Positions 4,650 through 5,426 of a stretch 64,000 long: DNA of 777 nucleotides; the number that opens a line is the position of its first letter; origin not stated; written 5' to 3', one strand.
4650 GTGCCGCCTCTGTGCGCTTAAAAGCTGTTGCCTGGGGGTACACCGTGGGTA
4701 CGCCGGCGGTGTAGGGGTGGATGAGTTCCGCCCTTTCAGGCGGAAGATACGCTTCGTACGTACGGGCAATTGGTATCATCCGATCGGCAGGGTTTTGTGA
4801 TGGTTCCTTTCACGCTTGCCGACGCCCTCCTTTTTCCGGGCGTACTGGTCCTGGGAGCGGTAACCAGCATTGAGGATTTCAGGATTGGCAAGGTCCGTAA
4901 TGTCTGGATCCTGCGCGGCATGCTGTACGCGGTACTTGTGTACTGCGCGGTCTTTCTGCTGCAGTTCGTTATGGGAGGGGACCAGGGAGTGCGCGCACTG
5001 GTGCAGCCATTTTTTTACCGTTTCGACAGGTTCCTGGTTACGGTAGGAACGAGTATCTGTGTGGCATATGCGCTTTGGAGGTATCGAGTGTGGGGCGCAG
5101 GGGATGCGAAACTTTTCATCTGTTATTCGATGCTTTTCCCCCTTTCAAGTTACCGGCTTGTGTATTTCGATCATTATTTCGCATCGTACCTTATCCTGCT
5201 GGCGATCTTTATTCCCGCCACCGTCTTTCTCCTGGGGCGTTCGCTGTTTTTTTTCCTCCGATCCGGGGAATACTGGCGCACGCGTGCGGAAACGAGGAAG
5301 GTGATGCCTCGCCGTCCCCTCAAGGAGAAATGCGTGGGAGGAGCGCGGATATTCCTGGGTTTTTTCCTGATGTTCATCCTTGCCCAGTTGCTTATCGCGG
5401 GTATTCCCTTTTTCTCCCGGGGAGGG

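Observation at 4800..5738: A24 (TadV/CpaA-like) prepilin-peptidase homologue translationally coupled to radical-SAM enzymes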

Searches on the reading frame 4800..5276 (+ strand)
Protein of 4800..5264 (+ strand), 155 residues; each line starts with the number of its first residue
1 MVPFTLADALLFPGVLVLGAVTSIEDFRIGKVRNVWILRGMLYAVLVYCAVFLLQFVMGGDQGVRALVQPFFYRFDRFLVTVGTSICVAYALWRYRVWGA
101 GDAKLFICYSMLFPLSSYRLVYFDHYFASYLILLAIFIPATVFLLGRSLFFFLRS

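Call 43: search_dna_similar(query=window:4800-5264:+, collection=plasmids, mode=protein, max_evalue=1, max_rows=15)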
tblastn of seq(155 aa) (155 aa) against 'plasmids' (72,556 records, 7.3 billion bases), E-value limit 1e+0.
No match.

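Call 92: search_solved_structures(query=A3, max_evalue=10, show_alignments=3)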
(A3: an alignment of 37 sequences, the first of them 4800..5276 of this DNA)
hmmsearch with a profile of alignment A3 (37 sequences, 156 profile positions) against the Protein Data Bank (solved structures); distinct sequences matched with E-value up to 10: 0.
